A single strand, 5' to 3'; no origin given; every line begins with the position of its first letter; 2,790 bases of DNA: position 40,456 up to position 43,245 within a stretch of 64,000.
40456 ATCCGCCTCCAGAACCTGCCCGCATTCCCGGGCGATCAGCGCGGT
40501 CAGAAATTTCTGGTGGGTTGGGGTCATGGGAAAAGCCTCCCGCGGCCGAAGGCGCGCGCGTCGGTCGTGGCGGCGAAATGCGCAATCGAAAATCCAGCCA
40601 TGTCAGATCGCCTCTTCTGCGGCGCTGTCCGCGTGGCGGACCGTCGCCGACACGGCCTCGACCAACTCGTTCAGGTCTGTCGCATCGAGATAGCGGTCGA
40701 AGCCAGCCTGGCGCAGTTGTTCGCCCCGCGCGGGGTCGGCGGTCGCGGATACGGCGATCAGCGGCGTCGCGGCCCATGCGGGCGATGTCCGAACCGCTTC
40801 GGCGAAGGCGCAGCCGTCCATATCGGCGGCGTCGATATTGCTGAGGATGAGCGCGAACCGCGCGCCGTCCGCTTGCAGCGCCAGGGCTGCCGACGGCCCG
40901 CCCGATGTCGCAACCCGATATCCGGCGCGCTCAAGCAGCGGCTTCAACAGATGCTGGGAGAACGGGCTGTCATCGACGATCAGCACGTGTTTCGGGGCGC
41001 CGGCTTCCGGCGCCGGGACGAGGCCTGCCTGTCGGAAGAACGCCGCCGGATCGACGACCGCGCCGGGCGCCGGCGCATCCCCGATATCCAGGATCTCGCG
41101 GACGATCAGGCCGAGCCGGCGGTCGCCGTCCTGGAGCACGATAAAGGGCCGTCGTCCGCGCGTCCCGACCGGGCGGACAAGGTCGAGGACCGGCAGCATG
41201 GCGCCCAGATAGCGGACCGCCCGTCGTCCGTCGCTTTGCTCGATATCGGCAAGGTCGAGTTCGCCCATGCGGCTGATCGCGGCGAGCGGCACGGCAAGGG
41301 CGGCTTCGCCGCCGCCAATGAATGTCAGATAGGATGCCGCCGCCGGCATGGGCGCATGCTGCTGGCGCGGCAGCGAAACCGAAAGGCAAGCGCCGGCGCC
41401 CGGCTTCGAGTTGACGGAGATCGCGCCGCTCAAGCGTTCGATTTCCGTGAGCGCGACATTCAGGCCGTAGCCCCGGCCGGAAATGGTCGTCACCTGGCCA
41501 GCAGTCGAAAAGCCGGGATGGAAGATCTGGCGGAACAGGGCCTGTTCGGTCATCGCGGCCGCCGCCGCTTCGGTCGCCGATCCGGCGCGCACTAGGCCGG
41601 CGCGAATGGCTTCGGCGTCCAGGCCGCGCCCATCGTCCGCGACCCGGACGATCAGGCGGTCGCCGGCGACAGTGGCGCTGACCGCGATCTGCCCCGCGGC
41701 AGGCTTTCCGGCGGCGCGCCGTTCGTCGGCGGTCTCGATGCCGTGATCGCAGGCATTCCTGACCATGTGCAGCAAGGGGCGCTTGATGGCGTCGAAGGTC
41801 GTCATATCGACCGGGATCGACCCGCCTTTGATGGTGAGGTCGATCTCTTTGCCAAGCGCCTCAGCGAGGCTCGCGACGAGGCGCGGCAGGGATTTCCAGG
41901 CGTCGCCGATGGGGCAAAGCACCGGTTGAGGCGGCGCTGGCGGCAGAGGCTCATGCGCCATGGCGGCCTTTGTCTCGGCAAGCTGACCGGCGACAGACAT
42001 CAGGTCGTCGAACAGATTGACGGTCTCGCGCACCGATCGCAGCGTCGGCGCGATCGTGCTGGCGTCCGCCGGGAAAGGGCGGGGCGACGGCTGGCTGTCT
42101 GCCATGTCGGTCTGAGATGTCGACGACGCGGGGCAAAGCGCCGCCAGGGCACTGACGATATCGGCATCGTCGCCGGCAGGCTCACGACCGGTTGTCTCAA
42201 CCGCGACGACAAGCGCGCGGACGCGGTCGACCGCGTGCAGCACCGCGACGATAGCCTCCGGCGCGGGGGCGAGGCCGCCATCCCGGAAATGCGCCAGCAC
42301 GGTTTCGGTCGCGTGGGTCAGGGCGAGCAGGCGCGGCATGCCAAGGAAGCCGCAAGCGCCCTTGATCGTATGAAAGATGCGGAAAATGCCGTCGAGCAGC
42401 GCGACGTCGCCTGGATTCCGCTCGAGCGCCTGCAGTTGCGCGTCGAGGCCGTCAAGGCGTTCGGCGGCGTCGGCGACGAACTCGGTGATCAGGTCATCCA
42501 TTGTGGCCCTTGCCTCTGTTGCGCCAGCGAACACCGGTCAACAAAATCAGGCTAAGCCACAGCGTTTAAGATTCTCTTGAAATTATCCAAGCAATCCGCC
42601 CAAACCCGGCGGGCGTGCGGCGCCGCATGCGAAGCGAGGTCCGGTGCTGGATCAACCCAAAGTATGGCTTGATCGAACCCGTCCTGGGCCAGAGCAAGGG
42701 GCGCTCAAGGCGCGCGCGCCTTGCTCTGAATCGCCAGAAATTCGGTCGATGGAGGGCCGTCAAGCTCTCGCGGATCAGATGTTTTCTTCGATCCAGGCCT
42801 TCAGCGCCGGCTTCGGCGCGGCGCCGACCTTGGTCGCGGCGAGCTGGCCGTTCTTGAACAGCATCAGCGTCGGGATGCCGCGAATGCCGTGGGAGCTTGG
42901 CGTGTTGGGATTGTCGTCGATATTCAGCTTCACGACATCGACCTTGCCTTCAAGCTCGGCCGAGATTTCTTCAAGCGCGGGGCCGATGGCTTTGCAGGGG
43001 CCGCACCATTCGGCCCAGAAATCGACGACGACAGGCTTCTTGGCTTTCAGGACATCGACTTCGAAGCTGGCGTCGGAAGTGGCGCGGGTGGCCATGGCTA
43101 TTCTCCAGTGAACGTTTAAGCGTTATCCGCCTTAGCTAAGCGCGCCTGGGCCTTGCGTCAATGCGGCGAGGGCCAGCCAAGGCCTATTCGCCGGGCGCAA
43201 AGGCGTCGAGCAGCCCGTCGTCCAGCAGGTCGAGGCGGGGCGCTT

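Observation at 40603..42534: CheA-like hybrid kinase with an apparently degenerate receiver domain, partnered only with CheR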

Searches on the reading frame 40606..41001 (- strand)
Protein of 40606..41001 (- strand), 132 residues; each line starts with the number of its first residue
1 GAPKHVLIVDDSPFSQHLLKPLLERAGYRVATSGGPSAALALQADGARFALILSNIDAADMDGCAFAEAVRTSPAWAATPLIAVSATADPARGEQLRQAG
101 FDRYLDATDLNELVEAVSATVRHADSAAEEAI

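Call 5: search_solved_structures(query=window:40606-41001:-, max_evalue=0.001, show_alignments=4)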
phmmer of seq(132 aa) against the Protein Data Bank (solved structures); distinct sequences matched with E-value up to 0.001: 71 (the best 60 are shown).
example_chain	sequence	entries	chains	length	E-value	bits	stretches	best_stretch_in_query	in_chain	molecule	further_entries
4h60_A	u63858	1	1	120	2.3e-09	40.9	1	5-102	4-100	Chemotaxis protein CheY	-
4hnr_A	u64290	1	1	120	2.7e-09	40.6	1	6-102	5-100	Chemotaxis protein CheY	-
3c3m_A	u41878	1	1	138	1e-08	38.8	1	6-126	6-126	Response regulator receiver protein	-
7qz2_A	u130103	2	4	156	7.9e-08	35.9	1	1-114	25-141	Histidine kinase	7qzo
1udr_A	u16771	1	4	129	2.8e-07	34.2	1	6-105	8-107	CHEY PROTEIN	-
7c1j_A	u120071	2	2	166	3.1e-07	34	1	3-106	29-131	Histidine kinase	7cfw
1p6q_A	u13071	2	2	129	4.8e-07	33.4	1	5-105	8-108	CheY2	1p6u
1m5t_A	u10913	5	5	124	1.7e-06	31.6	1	4-106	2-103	cell division response regulator DivK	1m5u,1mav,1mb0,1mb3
9g85_A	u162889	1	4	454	4.5e-06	30.2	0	5-97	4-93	Response regulator PleD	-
2wb4_A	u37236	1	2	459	4.7e-06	30.2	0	5-97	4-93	DIGUANYLATE CYCLASE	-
3gt7_A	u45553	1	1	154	4.8e-06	30.2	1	5-105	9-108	Sensor protein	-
9g86_A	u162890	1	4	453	4.9e-06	30.1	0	5-97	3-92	Response regulator PleD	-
1w25_A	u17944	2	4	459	5.2e-06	30.1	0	5-97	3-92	STALKED-CELL DIFFERENTIATION CONTROLLING PROTEIN | RESPONSE REGULATOR PLED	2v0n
3rvj_A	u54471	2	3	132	8.7e-06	29.3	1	6-105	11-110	Chemotaxis protein CheY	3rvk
3rvp_A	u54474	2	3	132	8.7e-06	29.3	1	6-105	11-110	Chemotaxis protein CheY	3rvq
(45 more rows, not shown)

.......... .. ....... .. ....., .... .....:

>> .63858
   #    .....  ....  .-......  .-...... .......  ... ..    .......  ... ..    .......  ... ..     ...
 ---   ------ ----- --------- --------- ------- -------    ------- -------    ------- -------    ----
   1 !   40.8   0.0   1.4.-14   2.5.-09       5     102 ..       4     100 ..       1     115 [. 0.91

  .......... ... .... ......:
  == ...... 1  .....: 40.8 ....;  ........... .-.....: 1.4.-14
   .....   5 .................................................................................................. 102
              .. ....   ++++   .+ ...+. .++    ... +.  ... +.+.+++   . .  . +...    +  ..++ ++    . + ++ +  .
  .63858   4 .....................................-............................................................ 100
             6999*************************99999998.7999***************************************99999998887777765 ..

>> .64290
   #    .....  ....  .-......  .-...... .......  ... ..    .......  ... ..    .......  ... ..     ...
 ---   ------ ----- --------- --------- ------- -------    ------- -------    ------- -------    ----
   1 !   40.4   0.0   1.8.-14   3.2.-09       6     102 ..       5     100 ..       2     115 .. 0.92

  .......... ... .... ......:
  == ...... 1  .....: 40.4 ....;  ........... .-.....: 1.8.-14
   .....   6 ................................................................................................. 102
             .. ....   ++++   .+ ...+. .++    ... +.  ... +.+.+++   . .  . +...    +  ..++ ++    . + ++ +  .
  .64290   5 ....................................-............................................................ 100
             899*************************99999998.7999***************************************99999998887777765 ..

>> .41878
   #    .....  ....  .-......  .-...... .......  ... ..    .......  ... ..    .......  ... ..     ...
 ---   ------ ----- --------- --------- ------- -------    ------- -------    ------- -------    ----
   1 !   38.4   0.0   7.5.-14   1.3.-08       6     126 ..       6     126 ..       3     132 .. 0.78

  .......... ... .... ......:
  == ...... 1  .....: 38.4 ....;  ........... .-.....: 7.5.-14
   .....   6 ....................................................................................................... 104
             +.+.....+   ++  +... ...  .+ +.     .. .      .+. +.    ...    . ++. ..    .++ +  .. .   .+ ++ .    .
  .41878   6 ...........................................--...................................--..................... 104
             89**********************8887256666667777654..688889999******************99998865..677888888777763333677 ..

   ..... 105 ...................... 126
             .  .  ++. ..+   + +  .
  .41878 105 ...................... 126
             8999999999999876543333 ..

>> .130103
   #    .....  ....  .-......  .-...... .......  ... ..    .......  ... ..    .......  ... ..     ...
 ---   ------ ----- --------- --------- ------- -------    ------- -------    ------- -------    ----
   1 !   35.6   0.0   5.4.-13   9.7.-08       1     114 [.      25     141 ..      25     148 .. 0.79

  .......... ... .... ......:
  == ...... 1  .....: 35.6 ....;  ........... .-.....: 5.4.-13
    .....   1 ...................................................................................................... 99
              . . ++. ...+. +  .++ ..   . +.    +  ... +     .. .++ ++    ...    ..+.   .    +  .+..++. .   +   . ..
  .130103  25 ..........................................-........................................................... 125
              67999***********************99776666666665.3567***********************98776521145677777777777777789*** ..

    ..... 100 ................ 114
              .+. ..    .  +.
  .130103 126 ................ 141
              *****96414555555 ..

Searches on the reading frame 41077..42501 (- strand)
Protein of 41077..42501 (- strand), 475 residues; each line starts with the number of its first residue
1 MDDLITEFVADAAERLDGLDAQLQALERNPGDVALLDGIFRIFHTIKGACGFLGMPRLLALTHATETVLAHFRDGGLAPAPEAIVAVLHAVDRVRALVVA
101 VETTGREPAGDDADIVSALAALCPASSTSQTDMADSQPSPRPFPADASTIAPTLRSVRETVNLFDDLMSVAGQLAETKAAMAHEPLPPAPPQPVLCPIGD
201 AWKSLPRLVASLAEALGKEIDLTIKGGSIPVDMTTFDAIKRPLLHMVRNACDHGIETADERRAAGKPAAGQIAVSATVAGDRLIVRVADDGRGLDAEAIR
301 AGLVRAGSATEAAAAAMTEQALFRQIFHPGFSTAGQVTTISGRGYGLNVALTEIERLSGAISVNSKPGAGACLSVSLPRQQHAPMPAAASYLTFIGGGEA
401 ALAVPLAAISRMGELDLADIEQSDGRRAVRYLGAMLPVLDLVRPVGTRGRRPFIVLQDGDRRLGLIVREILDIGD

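Call 33: find_homologous_proteins(query=window:41077-42501:-, max_evalue=1e-10)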
Query seq(475 aa) (475 aa): 386 proteins with E <= 1e-10 among 8000 candidates; the best 120 are listed.
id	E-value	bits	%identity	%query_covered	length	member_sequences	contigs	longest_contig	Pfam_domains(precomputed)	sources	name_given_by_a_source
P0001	0.0e+0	1017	100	100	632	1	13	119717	PF02518.32,PF00072.31,PF01627.29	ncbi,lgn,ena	-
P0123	3.4e-92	328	36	99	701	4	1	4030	PF02895.21,PF01584.25,PF02518.32,PF01627.29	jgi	-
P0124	1.7e-91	326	41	80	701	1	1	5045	PF02895.21,PF01584.25,PF02518.32,PF01627.29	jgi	jgi:two-component system, chemotaxis family, sensor kinase CheA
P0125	1.9e-88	316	40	80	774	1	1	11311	PF02895.21,PF01584.25,PF02518.32,PF01627.29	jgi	jgi:two-component system, chemotaxis family, sensor kinase CheA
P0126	1.4e-86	310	39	80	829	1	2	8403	PF02895.21,PF01584.25,PF02518.32,PF00072.31,PF01627.29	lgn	-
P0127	8.4e-86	307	39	80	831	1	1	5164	PF02895.21,PF01584.25,PF02518.32,PF00072.31,PF01627.29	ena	-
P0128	1.8e-85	306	41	80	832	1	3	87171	PF02895.21,PF01584.25,PF02518.32,PF00072.31,PF01627.29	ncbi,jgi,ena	jgi:two-component system chemotaxis sensor kinase CheA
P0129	2.8e-84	302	35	99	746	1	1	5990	PF02895.21,PF01584.25,PF02518.32,PF01627.29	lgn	-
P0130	4.5e-84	301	37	99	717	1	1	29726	PF02895.21,PF01584.25,PF02518.32,PF01627.29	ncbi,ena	-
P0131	8.7e-81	291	37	85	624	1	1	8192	PF02895.21,PF01584.25,PF02518.32,PF01627.29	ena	-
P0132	6.8e-80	288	38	93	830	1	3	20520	PF02895.21,PF01584.25,PF02518.32,PF01627.29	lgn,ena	-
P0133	1.3e-78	283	41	80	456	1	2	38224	PF02895.21,PF02518.32,PF01627.29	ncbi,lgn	-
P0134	4.1e-78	282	35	85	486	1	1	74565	PF02895.21,PF02518.32,PF01627.29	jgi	jgi:two-component system chemotaxis sensor kinase CheA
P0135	2.3e-77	279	39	80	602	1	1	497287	PF02895.21,PF02518.32,PF01627.29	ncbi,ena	-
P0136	8.6e-76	274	37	80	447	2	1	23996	PF02895.21,PF02518.32,PF01627.29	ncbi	-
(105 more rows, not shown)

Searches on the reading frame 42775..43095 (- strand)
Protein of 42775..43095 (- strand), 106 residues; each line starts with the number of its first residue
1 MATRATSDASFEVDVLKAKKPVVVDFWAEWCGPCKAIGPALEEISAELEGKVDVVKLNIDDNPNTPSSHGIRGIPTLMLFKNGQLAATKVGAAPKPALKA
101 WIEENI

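Call 3: search_protein_families(library=pfam, proteins=[window:42775-43095:-], max_evalue=0.1)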
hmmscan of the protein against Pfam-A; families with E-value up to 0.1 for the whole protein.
window:42775-43095:- (106 aa): 9 families
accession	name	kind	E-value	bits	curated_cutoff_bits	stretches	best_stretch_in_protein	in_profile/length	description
PF00085.26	Thioredoxin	-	5.4e-33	113.5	23.5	1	5-104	4-103/103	Thioredoxin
PF13098.12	Thioredoxin_2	-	5.8e-09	36.7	27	1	17-102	3-104/104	Thioredoxin-like domain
PF13905.12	Thioredoxin_8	-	1.9e-07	31.7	27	1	20-64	2-48/94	Thioredoxin-like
PF08534.16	Redoxin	-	3.3e-07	30.7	26.6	1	18-64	27-75/148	Redoxin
PF00578.27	AhpC-TSA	-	1.5e-06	28.6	26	1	14-92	21-100/124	AhpC/TSA family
PF13899.12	Thioredoxin_7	-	0.0002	21.8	27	1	17-80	15-81/83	Thioredoxin-like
PF14595.12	Thioredoxin_9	-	0.0046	17.3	25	1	22-97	44-121/129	Thioredoxin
PF13192.12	Thioredoxin_3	-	0.0077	16.7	24.8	1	31-87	10-61/76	Thioredoxin domain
PF05768.20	Glrx-like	-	0.054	14.3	26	1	30-70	9-47/77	Glutaredoxin-like domain (DUF836)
